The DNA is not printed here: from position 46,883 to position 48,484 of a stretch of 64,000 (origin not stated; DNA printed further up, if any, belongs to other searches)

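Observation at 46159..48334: LAT-like class-III aminotransferase next to a SWIM zinc-finger protein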

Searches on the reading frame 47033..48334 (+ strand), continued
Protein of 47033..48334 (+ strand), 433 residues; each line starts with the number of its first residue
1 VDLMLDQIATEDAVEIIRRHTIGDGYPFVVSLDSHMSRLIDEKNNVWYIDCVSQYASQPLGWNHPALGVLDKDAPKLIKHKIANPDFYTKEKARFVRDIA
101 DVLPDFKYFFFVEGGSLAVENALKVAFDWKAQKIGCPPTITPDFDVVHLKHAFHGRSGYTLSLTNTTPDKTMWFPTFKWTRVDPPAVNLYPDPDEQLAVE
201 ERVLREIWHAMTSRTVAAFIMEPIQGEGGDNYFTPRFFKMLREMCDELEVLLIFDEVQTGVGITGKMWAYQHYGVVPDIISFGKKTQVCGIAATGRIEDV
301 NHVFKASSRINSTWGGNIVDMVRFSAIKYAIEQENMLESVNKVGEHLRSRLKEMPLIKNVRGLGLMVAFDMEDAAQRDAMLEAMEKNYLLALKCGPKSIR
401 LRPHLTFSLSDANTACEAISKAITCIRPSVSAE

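Call 40: search_protein_families(library=ncbifam, proteins=[L090:3614-4567:+, L090:4542-5072:+, L090:7214-7738:+, L090:7735-9225:+, L090:9222-10022:+, L090:10001-11209:+, L090:11206-12045:+, L090:12042-13142:+, L005:14160-15422:+], max_evalue=0.00001)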
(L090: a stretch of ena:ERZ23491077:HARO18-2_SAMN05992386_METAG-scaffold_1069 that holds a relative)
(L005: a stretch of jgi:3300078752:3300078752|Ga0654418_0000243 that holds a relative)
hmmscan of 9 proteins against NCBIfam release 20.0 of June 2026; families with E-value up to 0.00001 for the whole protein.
L090:3614-4567:+ (317 aa): 13 families
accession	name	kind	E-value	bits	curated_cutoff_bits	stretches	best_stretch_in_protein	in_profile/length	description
TIGR02371.1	ala_DH_arch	equivalog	2.3e-64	217.6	409.15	1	8-313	5-313/325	alanine dehydrogenase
NF006379.0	PRK08618.1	equivalog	1.2e-50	172.7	417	1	6-316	2-318/326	ornithine cyclodeaminase family protein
NF006141.0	PRK08291.1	equivalog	2.3e-42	145.1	408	1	99-315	105-321/330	cyclodeaminase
NF004793.0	PRK06141.1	equivalog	5.1e-42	143.9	322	1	6-315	2-313/314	bifunctional Delta(1)-pyrroline-2-carboxylate/Delta(1)-piperideine-2-carboxylate reductase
NF005762.1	PRK07589.1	equivalog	3.6e-38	131.4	350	1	21-315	24-311/334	ornithine cyclodeaminase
TIGR02992.1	ectoine_eutC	equivalog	4.7e-37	127.8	471.65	1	9-311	5-314/326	ectoine utilization protein EutC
TIGR03944.1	dehyd_SbnB_fam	equivalog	5.5e-35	120.9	326.9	1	7-315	3-317/327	2,3-diaminopropionate biosynthesis protein SbnB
NF045643.1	ImmsucRedBhcD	equivalog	1.3e-34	120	500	1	51-312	53-309/321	iminosuccinate reductase BhcD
NF005011.0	PRK06407.1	subfamily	7.2e-31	107.5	337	1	5-309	2-295/302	ornithine cyclodeaminase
NF005296.0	PRK06823.1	equivalog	2.5e-30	105.5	438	1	86-312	87-312/315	ornithine cyclodeaminase family protein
NF005603.0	PRK07340.1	equivalog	3.9e-30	105.1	266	1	5-314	4-304/307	delta(1)-pyrroline-2-carboxylate reductase family protein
NF045512.1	PyrPipCarbRedLhpI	equivalog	6.8e-23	81.3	400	1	8-311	3-295/298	bifunctional Delta(1)-pyrroline-2-carboxylate/Delta(1)-piperideine-2-carboxylate reductase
NF004848.0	PRK06199.1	subfamily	1.3e-19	70.6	362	1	43-217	70-250/379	tyramine oxidase subunit B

L090:4542-5072:+ (176 aa): 0 families

L090:7214-7738:+ (174 aa): 2 families
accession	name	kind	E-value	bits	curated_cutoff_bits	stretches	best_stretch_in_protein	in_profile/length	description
TIGR01263.1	4HPPD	equivalog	1.3e-09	38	277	0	132-170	304-343/353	4-hydroxyphenylpyruvate dioxygenase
TIGR03081.1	metmalonyl_epim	equivalog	3.8e-08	33.9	114.95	1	2-151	1-128/129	methylmalonyl-CoA epimerase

L090:7735-9225:+ (496 aa): 40 families (the best 25 are shown)
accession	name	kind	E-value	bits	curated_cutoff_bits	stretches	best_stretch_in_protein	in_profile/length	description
NF042993.1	AlphKGSA_gudD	equivalog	2.9e-96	323.1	770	1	11-459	6-459/481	alpha-ketoglutaric semialdehyde dehydrogenase GucD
TIGR02299.1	HpaE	equivalog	1.7e-95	320.5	638.35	1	11-468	3-465/488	5-carboxymethyl-2-hydroxymuconate semialdehyde dehydrogenase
NF009725.0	PRK13252.1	equivalog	2.5e-93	313.2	593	1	9-475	7-475/488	betaine-aldehyde dehydrogenase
NF010000.0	PRK13473.1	subfamily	4.8e-93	312.4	615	1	11-466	5-459/475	aminobutyraldehyde dehydrogenase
TIGR01804.1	BADH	equivalog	5.9e-93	311.9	668.6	1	12-467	1-459/467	betaine-aldehyde dehydrogenase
NF002852.0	PRK03137.1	subfamily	2.3e-90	303.8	648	1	13-459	41-491/514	L-glutamate gamma-semialdehyde dehydrogenase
TIGR01780.1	SSADH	subfamily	6.8e-90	302.1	646.35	1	29-463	2-436/448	succinate-semialdehyde dehydrogenase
NF006992.0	PRK09457.1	subfamily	1.7e-88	297.4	514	1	11-465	3-456/487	succinylglutamate-semialdehyde dehydrogenase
NF052305.1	DioxValDhHalo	equivalog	9.7e-88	295.2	750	1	11-459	7-459/483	2,5-dioxovalerate dehydrogenase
TIGR03240.1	arg_catab_astD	equivalog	1.4e-86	291.2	579.3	1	11-467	1-456/484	succinylglutamate-semialdehyde dehydrogenase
NF007497.0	PRK10090.1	equivalog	6.7e-86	289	500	1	9-460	7-458/480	aldehyde dehydrogenase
NF006916.0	PRK09407.1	equivalog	9.4e-85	285.2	521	1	25-492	35-505/526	succinic semialdehyde dehydrogenase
TIGR01237.1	D1pyr5carbox2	equivalog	3.8e-84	283.3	659.65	1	10-460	34-489/511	L-glutamate gamma-semialdehyde dehydrogenase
NF040648.1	lactal_redase_Meth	equivalog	5e-83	279.6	650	1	12-461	2-444/463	lactaldehyde dehydrogenase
NF045735.1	PaDhStyDPseudo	equivalog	9.4e-83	278.5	850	1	12-463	6-465/483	phenylacetaldehyde dehydrogenase StyD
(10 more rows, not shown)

L090:9222-10022:+ (266 aa): 5 families
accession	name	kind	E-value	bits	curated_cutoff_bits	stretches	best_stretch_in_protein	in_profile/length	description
NF052232.1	Arg_dihydro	equivalog_domain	4.1e-74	249.2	450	1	3-265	4-266/266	arginine dihydrolase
NF052231.1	bifunc_ArgZ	exception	1.6e-72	244.7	1025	1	3-265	6-268/696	bifunctional arginine dihydrolase/ornithine cyclodeaminase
NF045659.1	DiMArgaseDdahMtb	equivalog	1.4e-68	231.1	300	1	4-266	26-283/283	dimethylargininase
NF045660.1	DiMthArgaseDdahStm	equivalog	6.6e-18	65.4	340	1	26-265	22-248/249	dimethylargininase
NF045658.1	DiMArgaseDdah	equivalog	1.9e-09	37.7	450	1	31-265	29-253/254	dimethylargininase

L090:10001-11209:+ (402 aa): 67 families (the best 25 are shown)
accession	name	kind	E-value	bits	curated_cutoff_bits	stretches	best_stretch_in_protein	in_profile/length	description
TIGR03251.1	LAT_fam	equivalog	2.8e-140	467.7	520.8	2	188-399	215-432/433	L-lysine 6-transaminase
TIGR00699.1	GABAtrns_euk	equivalog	3.7e-65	220.5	567.15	2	182-398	242-463/464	4-aminobutyrate--2-oxoglutarate transaminase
TIGR00707.1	argD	subfamily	3.5e-62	210.4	410.05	1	24-399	12-380/381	acetylornithine/succinylornithine family transaminase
NF002325.0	PRK01278.1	subfamily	5.2e-61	206.4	372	1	23-401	15-388/395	acetylornithine transaminase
NF004426.0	PRK05769.1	equivalog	1.5e-57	195.4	552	2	190-401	220-439/441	acetyl ornithine aminotransferase family protein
NF002874.0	PRK03244.1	equivalog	2.7e-52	177.9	457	1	29-400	33-393/399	acetylornithine transaminase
NF002797.0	PRK02936.1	equivalog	1.2e-50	172.4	496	1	23-401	13-379/385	acetylornithine transaminase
NF005993.0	PRK08117.1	subfamily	1.7e-50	171.9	574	2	189-401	205-429/433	aspartate aminotransferase family protein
NF003145.0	PRK04073.1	equivalog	1.4e-48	165.4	656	1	27-398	28-394/396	ornithine--oxo-acid transaminase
NF003468.0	PRK05093.1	subfamily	4.7e-47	160.6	522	1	26-401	28-401/405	acetylornithine/succinyldiaminopimelate transaminase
NF008570.0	PRK11522.1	equivalog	5.7e-44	150.5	612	1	21-401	69-456/464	putrescine aminotransferase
NF045491.1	LysJ_Sulfobales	equivalog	6.7e-44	150.3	700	1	27-399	16-377/386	[LysW]-aminoadipate semialdehyde/glutamate semialdehyde transaminase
TIGR01885.1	Orn_aminotrans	equivalog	2.9e-43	148.1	378.4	1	25-399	23-401/402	ornithine--oxo-acid transaminase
TIGR03246.1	arg_catab_astC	subfamily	1e-42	146.5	609.95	1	27-401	23-395/397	acetylornithine/succinylornithine family transaminase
NF009047.0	PRK12381.1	subfamily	1.2e-42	146.2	630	1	28-401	28-399/406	bifunctional succinylornithine transaminase/acetylornithine transaminase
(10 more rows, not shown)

L090:11206-12045:+ (279 aa): 6 families
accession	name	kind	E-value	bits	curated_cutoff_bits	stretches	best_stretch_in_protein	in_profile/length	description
TIGR03026.1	NDP-sugDHase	subfamily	1.4e-55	188.8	189.8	1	37-260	63-292/413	nucleotide sugar dehydrogenase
NF041297.1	UDPGDh_AglM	equivalog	2.5e-41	142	670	1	46-261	70-297/429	UDP-glucose 6-dehydrogenase AglM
NF047673.2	TeichurnBiosyTuaD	equivalog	1.5e-34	119.9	700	1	34-249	61-278/439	UDP-glucose 6-dehydrogenase TuaD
NF011631.0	PRK15057.1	equivalog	2.2e-24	86.3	757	1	46-257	69-275/388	UDP-glucose 6-dehydrogenase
NF040825.1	UDPMaNacDH_Arch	equivalog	1.3e-20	73.6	750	1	44-248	70-275/418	UDP-N-acetyl-D-mannosamine dehydrogenase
NF008286.0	PRK11064.1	equivalog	2.1e-13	49.7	459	1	47-242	72-276/420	UDP-N-acetyl-D-mannosamine dehydrogenase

L090:12042-13142:+ (366 aa): 0 families

L005:14160-15422:+ (420 aa): 6 families
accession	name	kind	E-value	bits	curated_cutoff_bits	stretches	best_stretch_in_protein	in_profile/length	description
NF040817.1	GdhA_Arch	equivalog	1e-129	433.4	750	1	4-409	7-411/419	glutamate dehydrogenase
NF041398.1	GluDhGdhB_Halo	equivalog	7.9e-128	426.8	620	1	2-413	2-407/410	glutamate dehydrogenase GdhB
NF006929.0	PRK09414.1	equivalog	7.4e-72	242.7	536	1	21-389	47-417/445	NADP-specific glutamate dehydrogenase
NF010633.0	PRK14030.1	subfamily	2.6e-58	198.2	743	1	25-388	47-416/445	glutamate dehydrogenase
NF010634.0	PRK14031.1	equivalog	1.6e-56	191.6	822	1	25-384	47-411/444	NADP-specific glutamate dehydrogenase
NF035922.1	Trp_DH_ScyB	equivalog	1.3e-15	57.3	600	1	52-386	25-328/346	tryptophan dehydrogenase ScyB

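Call 43: find_encoding_contigs(protein=P0115, flank=10000, max_places=1)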
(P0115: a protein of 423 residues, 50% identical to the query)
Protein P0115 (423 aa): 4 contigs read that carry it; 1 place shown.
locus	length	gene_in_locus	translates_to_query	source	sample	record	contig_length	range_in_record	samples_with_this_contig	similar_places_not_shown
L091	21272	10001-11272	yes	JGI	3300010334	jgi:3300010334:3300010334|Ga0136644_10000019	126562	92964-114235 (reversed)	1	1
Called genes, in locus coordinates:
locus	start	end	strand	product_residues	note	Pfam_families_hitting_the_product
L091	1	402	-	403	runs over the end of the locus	PF13203:DUF2201_N (weak)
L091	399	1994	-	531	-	-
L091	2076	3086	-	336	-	-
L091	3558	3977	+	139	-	PF00535:Glycos_transf_2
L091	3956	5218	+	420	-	-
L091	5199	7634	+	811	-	-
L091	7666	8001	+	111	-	-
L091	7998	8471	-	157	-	PF03161:LAGLIDADG_2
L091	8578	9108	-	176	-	-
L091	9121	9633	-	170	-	-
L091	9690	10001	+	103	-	-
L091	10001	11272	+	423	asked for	PF00202:Aminotran_3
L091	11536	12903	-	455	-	-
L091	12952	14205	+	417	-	PF02812:ELFV_dehydrog_N, PF00208:ELFV_dehydrog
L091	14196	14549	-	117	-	-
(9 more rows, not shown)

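Call 44: find_encoding_contigs(protein=P0108, flank=10000, max_places=1)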
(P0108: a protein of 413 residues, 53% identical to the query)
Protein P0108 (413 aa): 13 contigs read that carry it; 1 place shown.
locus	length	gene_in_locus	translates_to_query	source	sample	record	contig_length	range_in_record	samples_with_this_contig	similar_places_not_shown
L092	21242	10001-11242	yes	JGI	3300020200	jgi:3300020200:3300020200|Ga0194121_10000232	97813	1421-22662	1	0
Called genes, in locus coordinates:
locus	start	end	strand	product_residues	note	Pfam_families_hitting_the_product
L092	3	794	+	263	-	-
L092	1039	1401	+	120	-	-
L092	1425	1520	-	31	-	-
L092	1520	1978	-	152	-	-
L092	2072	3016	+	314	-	-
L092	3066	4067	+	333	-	PF00478:IMPDH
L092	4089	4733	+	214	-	-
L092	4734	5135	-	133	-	-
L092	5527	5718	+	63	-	-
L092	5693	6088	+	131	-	PF01741:MscL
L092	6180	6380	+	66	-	-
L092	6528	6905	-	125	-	-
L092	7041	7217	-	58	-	-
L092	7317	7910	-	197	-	PF03161:LAGLIDADG_2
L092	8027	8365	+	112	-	-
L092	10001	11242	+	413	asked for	PF00202:Aminotran_3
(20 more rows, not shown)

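Call 45: find_encoding_contigs(protein=P0069, flank=10000, max_places=1)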
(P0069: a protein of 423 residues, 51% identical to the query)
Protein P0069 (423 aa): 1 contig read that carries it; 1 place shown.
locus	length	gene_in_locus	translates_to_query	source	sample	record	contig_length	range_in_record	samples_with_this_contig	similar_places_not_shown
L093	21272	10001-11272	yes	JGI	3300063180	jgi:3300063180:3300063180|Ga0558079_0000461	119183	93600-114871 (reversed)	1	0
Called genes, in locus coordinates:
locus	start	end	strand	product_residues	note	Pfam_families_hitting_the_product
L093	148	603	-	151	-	-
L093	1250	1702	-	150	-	-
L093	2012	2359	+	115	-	-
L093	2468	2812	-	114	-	-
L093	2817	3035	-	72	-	-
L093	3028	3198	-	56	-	-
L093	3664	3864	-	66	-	-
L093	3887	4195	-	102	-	-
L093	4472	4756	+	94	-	-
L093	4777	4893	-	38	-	-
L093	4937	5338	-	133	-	-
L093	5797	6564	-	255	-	PF25283:DUF7873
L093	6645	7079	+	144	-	-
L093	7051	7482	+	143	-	-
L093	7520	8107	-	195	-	-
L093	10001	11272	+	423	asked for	PF00202:Aminotran_3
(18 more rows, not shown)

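Call 48: find_related_loci(query=A1, collection=viral_contigs, flank=10000)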
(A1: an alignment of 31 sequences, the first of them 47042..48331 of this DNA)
Query A1 (430 aa) in viral_contigs; peptide patterns used: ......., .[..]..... (x = any residue, [..] = any of these).
146 stretches matched a pattern; 70 encode a relative of the query (tblastn E <= 1e-3); 68 distinct loci.
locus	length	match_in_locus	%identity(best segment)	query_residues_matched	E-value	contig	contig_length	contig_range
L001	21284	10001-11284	67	1-429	0e+0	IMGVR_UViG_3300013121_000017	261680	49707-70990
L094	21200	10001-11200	53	5-421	3e-138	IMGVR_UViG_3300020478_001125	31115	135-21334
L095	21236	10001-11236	52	12-420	2e-137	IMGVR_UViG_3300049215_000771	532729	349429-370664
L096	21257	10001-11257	51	1-410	3e-137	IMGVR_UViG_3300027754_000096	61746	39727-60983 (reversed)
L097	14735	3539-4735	52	5-420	2e-136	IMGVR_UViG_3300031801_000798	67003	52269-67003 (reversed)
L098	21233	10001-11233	51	12-420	1e-135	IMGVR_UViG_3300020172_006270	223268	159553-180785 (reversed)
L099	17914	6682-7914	51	12-420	2e-135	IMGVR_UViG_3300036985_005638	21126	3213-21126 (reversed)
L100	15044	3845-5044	51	4-420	7e-135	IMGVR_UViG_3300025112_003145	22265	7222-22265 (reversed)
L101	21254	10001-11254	50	12-420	3e-134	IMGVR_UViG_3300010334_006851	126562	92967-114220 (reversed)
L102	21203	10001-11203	50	4-421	5e-134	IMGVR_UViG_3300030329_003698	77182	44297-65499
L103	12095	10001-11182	52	10-420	9e-134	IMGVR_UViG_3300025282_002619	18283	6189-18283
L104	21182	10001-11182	52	10-420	9e-134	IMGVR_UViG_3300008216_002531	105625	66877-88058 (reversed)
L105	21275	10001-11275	48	12-426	1e-133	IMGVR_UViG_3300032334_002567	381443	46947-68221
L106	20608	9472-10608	53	45-421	4e-133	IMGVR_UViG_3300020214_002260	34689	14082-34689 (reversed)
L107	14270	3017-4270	49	12-420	3e-132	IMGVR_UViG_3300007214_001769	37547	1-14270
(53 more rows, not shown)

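Call 56: get_annotated_region(hit=H1, flank=12000)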
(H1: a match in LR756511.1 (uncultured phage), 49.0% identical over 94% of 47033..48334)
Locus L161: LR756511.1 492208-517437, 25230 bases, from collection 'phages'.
description: uncultured phage genome assembly, chromosome: 1.
organism: uncultured phage (NCBI taxid 278008)
taxonomy: Viruses; environmental samples
host: -; source: metagenomic; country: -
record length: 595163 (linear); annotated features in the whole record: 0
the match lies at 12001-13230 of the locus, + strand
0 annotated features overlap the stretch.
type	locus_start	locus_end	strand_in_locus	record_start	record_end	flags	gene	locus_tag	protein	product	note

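Call 94: search_protein_families(library=padloc, proteins=[window:47042-48334:+], max_evalue=0.001)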
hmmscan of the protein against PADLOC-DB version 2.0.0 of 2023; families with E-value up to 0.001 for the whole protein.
window:47042-48334:+ (430 aa): 0 families
